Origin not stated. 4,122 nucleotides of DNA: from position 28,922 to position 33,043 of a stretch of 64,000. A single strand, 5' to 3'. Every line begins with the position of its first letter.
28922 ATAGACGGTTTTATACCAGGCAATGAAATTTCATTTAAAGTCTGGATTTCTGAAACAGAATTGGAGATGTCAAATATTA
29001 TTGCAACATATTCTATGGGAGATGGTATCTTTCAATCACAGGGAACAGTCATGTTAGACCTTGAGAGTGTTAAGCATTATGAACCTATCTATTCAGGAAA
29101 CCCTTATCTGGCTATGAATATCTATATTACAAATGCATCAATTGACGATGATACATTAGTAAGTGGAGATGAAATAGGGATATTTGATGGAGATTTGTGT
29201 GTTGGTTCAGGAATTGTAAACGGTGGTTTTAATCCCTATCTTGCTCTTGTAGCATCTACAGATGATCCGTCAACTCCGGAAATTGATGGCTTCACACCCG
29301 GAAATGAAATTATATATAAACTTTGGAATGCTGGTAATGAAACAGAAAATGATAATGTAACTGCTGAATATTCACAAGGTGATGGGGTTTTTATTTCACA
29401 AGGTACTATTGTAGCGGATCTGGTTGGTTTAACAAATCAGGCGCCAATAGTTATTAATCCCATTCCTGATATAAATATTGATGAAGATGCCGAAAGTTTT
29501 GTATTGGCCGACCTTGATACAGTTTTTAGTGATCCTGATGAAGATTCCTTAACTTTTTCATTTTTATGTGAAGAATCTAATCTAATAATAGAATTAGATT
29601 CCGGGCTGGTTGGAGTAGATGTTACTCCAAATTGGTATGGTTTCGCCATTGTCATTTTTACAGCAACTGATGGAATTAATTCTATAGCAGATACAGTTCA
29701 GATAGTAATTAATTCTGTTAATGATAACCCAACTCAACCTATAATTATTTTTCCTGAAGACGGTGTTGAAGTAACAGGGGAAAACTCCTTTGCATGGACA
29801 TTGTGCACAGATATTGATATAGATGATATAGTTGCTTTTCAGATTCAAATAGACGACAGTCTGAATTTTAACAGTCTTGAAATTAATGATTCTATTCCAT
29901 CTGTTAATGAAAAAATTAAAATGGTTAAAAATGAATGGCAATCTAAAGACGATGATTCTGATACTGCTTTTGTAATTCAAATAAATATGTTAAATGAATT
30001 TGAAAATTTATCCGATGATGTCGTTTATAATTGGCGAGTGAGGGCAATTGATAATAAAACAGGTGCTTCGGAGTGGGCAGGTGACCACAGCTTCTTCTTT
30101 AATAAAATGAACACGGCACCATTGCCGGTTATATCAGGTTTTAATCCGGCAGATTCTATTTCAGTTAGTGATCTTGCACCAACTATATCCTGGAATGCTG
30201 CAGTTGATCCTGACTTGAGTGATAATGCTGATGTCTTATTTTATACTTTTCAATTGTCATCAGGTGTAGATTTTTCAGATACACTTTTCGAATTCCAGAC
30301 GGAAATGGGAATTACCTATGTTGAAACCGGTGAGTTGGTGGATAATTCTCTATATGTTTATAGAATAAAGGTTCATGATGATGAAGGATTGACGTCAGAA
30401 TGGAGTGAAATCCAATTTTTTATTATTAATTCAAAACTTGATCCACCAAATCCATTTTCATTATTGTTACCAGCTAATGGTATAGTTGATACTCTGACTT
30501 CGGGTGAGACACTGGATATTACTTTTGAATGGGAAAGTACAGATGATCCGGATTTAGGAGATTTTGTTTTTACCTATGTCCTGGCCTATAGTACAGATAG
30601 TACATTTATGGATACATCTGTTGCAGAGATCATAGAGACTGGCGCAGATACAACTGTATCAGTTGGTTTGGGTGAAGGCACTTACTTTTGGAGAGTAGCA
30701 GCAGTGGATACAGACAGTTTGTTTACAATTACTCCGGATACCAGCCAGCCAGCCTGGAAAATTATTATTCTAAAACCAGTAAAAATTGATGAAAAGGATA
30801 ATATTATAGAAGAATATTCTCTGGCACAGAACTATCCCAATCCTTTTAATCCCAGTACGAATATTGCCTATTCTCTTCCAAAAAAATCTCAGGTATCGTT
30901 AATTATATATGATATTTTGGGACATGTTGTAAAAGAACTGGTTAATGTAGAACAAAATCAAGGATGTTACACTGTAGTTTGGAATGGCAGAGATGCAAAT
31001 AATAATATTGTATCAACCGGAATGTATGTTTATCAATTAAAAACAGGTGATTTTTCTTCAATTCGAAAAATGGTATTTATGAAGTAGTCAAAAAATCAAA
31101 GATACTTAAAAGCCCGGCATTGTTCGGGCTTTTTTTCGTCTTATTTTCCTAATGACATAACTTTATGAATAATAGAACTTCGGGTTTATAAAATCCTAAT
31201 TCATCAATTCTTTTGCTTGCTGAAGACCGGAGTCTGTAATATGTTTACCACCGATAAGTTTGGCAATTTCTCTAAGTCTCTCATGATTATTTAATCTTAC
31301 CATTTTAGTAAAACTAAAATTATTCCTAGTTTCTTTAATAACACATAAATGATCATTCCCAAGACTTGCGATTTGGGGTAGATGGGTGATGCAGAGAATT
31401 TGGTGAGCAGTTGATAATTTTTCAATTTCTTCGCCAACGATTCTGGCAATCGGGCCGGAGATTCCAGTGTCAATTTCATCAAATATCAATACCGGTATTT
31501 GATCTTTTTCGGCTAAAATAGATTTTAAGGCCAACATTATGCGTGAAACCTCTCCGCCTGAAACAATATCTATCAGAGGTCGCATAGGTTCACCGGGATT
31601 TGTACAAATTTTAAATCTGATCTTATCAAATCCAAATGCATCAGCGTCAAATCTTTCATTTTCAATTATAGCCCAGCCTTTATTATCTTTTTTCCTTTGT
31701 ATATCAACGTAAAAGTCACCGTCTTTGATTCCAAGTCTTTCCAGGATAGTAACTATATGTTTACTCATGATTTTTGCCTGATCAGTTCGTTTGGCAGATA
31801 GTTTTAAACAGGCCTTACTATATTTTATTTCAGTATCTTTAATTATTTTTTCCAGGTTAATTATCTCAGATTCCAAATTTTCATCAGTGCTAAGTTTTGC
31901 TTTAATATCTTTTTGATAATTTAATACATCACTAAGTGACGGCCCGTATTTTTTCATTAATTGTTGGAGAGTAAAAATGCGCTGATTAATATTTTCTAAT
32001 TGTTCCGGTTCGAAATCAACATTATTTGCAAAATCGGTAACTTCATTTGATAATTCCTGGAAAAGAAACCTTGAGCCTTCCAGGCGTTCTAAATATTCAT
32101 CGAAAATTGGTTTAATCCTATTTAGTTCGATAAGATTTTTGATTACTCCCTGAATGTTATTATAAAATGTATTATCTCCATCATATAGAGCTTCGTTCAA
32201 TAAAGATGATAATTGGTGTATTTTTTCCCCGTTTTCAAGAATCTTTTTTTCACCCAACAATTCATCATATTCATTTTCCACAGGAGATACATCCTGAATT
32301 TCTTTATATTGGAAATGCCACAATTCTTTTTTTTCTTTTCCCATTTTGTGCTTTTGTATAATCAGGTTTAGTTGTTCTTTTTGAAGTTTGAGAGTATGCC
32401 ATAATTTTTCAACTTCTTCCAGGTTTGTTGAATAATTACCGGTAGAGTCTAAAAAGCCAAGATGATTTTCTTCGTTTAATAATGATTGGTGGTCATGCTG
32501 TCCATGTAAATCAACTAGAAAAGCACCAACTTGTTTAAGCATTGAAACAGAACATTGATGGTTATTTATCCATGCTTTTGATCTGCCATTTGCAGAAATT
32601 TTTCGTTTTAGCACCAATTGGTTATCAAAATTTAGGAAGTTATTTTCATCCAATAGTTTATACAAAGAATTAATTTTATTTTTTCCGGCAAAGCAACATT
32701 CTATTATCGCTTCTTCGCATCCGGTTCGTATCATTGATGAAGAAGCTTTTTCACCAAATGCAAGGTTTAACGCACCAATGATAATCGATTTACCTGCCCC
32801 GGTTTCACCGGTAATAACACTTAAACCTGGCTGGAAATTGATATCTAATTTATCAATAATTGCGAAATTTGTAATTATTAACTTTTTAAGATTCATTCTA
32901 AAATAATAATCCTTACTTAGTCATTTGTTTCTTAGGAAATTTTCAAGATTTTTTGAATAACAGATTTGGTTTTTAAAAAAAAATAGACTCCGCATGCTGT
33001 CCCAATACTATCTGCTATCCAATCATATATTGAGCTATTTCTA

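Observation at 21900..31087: Two adjacent giant T9SS cargo genes share four copies of an unrecognised ~115-aa domain with high nucleotide identity, plus a perfect 48-nt internal tandem repeat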

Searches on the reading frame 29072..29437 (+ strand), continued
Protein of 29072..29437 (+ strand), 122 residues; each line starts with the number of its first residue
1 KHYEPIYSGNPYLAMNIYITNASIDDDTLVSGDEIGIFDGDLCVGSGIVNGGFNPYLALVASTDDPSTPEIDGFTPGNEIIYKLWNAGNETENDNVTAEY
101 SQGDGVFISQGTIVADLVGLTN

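Call 80: fold_search(model_id=the predicted structure, library=viral)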
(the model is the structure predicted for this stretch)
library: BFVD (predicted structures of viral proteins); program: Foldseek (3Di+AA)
matches with E <= 10: 261; with E <= 0.001: 0
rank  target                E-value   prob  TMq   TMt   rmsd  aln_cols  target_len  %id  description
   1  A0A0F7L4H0            1.9e-02  0.99  0.51  0.46   6.1       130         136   12  Uncharacterized protein [uncultured marine virus]
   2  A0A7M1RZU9            1.9e-02  0.92  0.34  0.08   6.8       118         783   12  Uncharacterized protein [uncultured phage cr116_1]
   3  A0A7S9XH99            2.0e-02  0.90  0.39  0.14   9.0       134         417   13  Uncharacterized protein [Virus NIOZ-UU157]
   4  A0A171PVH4            2.6e-02  0.51  0.29  0.20   9.9       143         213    9  Uncharacterized protein [Heliothis virescens ascovirus 3f]
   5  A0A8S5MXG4            3.1e-02  0.89  0.36  0.09   6.8       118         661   16  DUF6273 domain-containing protein [Siphoviridae sp. ct91l7]
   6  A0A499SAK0            3.3e-02  0.94  0.42  0.31   7.5       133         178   12  (no name in the UniProt tables at hand)
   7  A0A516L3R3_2          4.1e-02  0.44  0.31  0.08   9.5       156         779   12  (no name in the UniProt tables at hand)
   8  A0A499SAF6            5.6e-02  0.20  0.26  0.18  10.8       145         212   14  (no name in the UniProt tables at hand)
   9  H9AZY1                6.3e-02  0.77  0.40  0.14  14.7       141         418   11  VP17 [Haloarcula hispanica icosahedral virus 2]
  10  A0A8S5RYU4            6.3e-02  0.16  0.21  0.21  13.0       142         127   10  Uncharacterized protein [Myoviridae sp. ctNQV2]
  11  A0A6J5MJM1            7.8e-02  0.33  0.27  0.29  13.4       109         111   13  Uncharacterized protein [uncultured Caudovirales phage]
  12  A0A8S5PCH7            9.7e-02  0.35  0.30  0.29   8.5       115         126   14  Uncharacterized protein [Siphoviridae sp. ctorp6]
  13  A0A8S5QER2            1.3e-01  0.60  0.34  0.10   6.9       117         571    8  Nucleoid-associated protein [Siphoviridae sp. ctEIp38]
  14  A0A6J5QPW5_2          1.4e-01  0.21  0.29  0.07  14.6       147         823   12  Uncharacterized protein [uncultured Caudovirales phage]
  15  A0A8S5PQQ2            1.9e-01  0.25  0.34  0.10  10.6       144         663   16  Uncharacterized protein [Podoviridae sp. ct8dV2]
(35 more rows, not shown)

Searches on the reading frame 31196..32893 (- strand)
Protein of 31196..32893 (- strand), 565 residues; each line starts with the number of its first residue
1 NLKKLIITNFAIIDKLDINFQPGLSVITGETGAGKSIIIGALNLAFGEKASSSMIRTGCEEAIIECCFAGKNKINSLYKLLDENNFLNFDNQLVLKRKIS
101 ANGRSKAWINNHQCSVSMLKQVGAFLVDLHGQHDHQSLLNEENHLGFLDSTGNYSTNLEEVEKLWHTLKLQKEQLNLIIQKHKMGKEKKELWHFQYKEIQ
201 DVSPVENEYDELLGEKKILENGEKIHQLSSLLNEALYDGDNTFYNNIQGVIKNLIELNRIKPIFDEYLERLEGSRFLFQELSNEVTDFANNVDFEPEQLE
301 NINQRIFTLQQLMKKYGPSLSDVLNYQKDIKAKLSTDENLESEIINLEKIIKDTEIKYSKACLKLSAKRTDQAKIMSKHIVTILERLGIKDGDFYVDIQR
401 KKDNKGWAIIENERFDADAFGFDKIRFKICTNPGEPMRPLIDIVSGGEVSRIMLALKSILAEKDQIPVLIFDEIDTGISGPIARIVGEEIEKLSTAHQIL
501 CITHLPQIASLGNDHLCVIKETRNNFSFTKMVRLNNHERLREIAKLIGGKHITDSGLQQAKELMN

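Call 19: search_protein_families(library=pfam, proteins=[window:31196-32893:-], max_evalue=0.00001)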
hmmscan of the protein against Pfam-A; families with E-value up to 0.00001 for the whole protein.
window:31196-32893:- (565 aa): 3 families
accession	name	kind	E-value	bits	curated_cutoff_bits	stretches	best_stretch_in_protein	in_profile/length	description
PF02463.25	SMC_N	-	1.1e-21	77.7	40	1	2-520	2-213/220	RecF/RecN/SMC N terminal domain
PF13476.12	AAA_23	-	1.3e-10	42.7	27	1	4-230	1-184/201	AAA domain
PF13304.12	AAA_21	-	1.4e-06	29.1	27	0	454-508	246-302/304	AAA domain, putative AbiEii toxin, Type IV TA system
